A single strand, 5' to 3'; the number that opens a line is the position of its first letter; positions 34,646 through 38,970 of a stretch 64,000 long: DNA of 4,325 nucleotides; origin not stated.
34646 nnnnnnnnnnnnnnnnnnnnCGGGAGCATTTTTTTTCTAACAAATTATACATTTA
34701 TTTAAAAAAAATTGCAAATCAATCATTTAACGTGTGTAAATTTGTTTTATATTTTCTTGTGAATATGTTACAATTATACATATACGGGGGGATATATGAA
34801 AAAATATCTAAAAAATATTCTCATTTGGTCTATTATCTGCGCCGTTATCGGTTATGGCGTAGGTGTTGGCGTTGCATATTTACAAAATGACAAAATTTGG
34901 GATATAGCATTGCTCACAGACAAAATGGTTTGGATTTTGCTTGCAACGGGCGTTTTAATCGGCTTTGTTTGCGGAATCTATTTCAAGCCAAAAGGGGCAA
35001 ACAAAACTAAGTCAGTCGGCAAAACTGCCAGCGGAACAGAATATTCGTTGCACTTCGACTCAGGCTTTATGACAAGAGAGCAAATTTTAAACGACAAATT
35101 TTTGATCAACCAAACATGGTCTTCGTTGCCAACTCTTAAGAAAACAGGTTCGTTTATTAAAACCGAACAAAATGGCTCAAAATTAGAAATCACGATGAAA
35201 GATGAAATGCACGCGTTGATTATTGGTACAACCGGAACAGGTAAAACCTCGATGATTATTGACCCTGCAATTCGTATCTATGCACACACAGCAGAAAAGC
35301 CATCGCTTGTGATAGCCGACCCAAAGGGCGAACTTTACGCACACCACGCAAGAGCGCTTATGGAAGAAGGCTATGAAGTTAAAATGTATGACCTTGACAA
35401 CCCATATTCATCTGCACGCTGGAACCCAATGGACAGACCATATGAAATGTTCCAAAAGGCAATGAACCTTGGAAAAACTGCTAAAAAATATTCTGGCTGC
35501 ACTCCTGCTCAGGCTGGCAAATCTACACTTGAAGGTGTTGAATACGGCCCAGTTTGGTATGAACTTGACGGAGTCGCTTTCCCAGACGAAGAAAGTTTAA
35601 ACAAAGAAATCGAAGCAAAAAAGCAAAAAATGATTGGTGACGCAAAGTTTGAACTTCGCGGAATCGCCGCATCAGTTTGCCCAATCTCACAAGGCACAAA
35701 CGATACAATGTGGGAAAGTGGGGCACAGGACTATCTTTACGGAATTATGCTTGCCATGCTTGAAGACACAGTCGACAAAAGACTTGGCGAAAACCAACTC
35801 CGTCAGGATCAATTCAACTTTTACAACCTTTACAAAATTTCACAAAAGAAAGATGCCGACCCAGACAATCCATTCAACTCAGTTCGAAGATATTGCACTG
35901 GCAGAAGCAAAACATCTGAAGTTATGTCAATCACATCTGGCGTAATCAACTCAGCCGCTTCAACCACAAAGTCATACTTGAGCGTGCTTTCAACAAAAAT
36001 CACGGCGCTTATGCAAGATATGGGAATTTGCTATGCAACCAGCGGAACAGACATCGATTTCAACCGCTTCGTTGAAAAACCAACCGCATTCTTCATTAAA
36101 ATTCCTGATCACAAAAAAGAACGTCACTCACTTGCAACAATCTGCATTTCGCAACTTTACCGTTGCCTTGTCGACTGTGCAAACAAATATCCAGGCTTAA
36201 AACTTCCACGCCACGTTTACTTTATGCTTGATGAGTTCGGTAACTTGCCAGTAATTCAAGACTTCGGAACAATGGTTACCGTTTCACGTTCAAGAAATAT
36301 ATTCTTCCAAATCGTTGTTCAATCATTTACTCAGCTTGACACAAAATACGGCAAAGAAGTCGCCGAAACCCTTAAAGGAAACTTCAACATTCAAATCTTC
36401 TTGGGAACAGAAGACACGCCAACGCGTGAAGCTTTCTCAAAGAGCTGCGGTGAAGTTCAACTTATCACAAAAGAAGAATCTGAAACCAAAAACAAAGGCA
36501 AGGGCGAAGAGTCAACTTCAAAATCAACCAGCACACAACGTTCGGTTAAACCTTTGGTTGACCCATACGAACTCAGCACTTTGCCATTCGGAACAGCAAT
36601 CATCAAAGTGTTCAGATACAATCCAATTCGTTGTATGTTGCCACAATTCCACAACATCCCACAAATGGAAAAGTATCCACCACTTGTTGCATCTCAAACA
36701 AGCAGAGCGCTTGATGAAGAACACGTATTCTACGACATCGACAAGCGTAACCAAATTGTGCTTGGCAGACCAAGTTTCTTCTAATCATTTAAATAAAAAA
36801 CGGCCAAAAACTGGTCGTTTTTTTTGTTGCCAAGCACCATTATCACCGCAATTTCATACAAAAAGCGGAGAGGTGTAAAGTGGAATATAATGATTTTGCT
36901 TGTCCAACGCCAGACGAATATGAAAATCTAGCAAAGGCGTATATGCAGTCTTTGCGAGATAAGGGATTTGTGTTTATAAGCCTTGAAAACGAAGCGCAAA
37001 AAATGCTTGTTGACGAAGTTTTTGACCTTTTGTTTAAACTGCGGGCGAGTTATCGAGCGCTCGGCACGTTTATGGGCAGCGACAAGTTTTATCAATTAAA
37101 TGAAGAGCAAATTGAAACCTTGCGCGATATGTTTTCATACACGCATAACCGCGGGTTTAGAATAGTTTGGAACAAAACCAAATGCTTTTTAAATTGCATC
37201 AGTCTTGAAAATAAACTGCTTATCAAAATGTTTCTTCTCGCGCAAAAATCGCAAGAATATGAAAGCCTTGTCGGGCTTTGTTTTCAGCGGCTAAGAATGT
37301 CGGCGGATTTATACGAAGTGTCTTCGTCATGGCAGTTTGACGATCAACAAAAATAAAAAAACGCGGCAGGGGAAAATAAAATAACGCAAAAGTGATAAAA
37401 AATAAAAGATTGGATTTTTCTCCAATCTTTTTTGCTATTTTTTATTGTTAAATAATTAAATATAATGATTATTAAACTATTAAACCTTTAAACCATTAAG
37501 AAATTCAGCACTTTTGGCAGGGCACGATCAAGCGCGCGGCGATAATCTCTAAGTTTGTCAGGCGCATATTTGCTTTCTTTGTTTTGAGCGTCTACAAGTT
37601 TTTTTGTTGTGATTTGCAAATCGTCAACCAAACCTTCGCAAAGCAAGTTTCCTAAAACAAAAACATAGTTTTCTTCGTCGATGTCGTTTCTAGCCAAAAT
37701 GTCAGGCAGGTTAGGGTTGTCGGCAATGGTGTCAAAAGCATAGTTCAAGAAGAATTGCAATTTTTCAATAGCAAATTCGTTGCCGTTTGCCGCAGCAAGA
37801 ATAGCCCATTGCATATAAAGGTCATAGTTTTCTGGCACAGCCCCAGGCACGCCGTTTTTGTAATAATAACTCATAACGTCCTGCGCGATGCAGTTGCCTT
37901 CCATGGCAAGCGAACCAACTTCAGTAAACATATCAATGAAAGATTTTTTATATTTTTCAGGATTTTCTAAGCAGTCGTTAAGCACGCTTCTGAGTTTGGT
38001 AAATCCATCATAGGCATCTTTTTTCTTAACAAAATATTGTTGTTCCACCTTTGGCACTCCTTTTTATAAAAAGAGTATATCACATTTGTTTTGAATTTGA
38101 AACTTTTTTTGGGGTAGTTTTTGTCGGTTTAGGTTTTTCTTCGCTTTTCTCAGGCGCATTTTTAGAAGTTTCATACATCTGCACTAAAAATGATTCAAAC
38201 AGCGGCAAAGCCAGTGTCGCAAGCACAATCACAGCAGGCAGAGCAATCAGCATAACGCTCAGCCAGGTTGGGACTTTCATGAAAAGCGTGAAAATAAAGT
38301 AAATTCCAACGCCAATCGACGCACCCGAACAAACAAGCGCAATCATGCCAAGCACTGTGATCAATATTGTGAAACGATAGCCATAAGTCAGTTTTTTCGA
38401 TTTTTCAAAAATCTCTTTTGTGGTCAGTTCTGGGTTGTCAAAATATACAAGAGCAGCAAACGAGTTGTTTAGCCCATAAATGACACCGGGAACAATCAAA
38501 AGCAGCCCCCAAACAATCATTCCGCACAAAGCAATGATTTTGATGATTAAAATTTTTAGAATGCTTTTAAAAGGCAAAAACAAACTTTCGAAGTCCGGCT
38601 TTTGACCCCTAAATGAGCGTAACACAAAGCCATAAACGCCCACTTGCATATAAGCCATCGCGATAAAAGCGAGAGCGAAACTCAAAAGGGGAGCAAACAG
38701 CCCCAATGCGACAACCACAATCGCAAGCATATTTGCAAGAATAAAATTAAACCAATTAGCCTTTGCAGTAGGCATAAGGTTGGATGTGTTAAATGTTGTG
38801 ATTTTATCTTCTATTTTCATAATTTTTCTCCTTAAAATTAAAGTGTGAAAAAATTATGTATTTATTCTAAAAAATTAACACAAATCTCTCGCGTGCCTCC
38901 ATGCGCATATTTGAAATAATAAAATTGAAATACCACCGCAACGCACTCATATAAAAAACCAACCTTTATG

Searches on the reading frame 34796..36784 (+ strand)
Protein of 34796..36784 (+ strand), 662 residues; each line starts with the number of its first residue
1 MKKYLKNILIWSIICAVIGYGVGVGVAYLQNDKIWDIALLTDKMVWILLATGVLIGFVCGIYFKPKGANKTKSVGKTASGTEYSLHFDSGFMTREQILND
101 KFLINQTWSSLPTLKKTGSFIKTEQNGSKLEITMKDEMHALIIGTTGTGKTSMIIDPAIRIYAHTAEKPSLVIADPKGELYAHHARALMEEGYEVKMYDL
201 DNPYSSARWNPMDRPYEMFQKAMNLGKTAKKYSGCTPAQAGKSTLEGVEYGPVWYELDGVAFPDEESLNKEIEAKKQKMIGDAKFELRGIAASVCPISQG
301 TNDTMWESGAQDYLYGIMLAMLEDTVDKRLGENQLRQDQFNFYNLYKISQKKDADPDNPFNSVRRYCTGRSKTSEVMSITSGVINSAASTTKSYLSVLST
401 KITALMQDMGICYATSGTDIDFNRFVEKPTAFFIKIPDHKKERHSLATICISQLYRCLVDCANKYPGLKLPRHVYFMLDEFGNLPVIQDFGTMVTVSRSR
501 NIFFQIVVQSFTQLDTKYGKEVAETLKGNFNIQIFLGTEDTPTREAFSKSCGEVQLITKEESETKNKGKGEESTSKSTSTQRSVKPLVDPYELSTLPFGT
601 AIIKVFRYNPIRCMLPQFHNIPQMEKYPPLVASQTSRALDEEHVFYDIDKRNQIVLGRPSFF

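Call 12: search_protein_families(library=ncbifam, proteins=[window:34796-36784:+])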
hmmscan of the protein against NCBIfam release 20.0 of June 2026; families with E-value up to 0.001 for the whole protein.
window:34796-36784:+ (662 aa): 12 families
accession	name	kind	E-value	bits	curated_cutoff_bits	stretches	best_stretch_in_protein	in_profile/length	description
NF045973.1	conju_CD1115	equivalog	1e-76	258.6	250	2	301-612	125-429/442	VirD4-like conjugal transfer protein, CD1115 family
TIGR03743.1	SXT_TraD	subfamily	1e-18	67.2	366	2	470-616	484-634/636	conjugative transfer system coupling protein TraD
NF010424.0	PRK13850.1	equivalog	2e-17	62.6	681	1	370-562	289-479/670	type IV secretion system ATPase VirD4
TIGR02759.1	TraD_Ftype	equivalog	1e-12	47.6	521.35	1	472-624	407-557/566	type IV conjugative transfer system coupling protein TraD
NF010394.0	PRK13822.1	subfamily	8.4e-11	41.3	443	1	415-620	424-623/643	conjugal transfer coupling protein TraG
TIGR02767.1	TraG-Ti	equivalog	8.6e-10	38.1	686.2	1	415-614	412-604/623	Ti-type conjugative transfer system protein TraG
NF010453.0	PRK13880.1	subfamily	1.2e-09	37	586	1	305-597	272-562/630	conjugal transfer coupling protein TraG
TIGR03754.1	conj_TOL_TraD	equivalog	3.2e-08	32.6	647.55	0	474-602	494-627/643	type IV conjugative transfer system coupling protein TraD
NF010450.0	PRK13876.1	subfamily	6.3e-08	31.3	674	1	395-623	321-548/667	IncP-type conjugal transfer protein TraG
NF010472.0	PRK13897.1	equivalog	2.2e-06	26.5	728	1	411-613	347-545/657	type IV secretion system component VirD4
NF041326.1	Bacteroid_MobC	subfamily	2.5e-06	26.2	900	1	475-581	459-559/655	conjugal transfer protein MobC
NF041447.1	TrbC_conju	equivalog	0.00097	17.7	800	0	123-156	114-148/685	F-type conjugative transfer protein TrbC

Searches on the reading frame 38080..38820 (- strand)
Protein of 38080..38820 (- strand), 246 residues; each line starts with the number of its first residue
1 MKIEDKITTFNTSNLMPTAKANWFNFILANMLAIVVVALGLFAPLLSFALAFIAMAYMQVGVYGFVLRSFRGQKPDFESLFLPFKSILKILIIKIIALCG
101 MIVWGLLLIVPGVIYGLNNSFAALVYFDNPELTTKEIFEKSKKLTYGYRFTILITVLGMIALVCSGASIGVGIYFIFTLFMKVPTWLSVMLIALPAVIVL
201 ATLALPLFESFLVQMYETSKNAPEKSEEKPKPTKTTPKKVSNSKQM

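Call 12: search_protein_families(library=ncbifam, proteins=[window:38080-38820:-])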
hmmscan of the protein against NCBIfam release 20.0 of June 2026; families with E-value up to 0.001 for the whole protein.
window:38080-38820:- (246 aa): 0 families

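Call 49: find_homologous_proteins(query=window:38080-38820:-, max_evalue=1e-20)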
Query window:38080-38820:- (246 aa): 20 proteins with E <= 1e-20 among 3275 candidates.
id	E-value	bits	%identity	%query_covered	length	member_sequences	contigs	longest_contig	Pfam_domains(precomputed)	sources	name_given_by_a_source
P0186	6.0e-150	515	99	100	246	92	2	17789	-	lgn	-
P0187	2.8e-107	376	71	99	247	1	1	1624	-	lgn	-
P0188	2.3e-106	373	70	99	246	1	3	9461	-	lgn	-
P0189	1.3e-105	370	71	98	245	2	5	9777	-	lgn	-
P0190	5.0e-104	365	71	99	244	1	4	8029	-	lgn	-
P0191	8.1e-101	354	71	91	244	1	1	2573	-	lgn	-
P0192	1.1e-99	351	69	95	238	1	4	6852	-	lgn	-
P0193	1.3e-97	344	72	88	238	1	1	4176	-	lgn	-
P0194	3.4e-94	333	68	95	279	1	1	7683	-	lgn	-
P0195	2.0e-86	307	58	99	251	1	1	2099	-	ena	-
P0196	2.9e-85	304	59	99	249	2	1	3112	-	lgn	-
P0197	4.1e-85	303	60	91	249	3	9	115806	-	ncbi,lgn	-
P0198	8.5e-85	302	61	91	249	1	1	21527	-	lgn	-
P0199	9.2e-81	289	57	99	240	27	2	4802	PF06161.17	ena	-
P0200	7.0e-79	283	56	99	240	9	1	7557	PF06161.17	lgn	-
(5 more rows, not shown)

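Call 50: list_cluster_members(proteins=[window:38080-38820:-])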
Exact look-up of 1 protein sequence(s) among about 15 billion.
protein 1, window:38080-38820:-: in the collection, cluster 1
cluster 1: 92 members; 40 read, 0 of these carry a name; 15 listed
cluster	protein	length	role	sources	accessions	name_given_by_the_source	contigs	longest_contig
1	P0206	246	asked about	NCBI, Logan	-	-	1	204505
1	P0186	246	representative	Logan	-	-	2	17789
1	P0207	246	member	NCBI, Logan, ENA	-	-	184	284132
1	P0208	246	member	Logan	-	-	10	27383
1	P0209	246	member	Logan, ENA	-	-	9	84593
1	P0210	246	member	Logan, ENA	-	-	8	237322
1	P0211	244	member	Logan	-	-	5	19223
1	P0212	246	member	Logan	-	-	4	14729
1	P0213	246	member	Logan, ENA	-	-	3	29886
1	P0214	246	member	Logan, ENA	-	-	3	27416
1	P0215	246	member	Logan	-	-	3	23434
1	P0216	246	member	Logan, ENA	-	-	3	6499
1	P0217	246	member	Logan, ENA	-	-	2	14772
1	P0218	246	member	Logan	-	-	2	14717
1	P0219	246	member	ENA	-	-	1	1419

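Call 51: find_encoding_contigs(protein=P0207, flank=1500, max_places=10)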
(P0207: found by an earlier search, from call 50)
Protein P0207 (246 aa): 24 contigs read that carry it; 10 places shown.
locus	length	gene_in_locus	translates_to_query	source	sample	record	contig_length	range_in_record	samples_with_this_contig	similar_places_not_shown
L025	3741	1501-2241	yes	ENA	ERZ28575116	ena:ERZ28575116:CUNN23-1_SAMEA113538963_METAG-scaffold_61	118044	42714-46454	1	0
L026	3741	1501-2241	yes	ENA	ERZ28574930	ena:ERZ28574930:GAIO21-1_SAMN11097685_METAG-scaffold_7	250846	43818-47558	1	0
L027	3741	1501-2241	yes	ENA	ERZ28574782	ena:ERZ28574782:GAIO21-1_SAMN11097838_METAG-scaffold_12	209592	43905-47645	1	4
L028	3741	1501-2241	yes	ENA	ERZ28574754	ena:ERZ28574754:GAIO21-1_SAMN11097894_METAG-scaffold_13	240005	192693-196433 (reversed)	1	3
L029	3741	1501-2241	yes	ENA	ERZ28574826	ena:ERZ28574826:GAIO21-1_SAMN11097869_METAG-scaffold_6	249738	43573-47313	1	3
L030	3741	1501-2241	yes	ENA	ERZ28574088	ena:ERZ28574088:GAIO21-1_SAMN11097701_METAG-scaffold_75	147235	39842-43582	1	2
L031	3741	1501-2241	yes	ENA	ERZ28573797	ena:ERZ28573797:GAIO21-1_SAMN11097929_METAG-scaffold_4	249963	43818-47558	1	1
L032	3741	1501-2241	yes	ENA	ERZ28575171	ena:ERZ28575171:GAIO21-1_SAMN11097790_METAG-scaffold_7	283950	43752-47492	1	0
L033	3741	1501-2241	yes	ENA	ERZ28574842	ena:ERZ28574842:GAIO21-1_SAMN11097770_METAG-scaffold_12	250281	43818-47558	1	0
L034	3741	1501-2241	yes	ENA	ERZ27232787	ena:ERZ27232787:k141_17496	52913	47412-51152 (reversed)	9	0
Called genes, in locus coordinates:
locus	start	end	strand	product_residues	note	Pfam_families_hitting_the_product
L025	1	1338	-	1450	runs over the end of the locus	PF09479:Flg_new, PF07581:Glug (faint)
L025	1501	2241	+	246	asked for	-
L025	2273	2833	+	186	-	-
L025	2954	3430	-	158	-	-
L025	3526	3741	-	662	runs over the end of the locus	PF02534:T4SS-DNA_transf, PF10412:TrwB_AAD_bind, PF12696:TraG-D_C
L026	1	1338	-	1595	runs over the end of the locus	PF09479:Flg_new, PF07581:Glug (faint)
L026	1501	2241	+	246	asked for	-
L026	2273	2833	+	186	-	-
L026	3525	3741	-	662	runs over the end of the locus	PF02534:T4SS-DNA_transf, PF10412:TrwB_AAD_bind, PF12696:TraG-D_C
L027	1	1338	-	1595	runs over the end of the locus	PF09479:Flg_new, PF07581:Glug (faint)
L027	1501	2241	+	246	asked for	-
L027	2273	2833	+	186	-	-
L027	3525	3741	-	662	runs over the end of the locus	PF02534:T4SS-DNA_transf, PF10412:TrwB_AAD_bind, PF12696:TraG-D_C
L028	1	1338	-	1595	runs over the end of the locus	PF09479:Flg_new, PF07581:Glug (faint)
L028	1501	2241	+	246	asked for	-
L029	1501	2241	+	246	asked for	-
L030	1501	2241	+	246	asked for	-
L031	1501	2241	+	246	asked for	-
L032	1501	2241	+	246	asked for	-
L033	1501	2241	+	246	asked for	-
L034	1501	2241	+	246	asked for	-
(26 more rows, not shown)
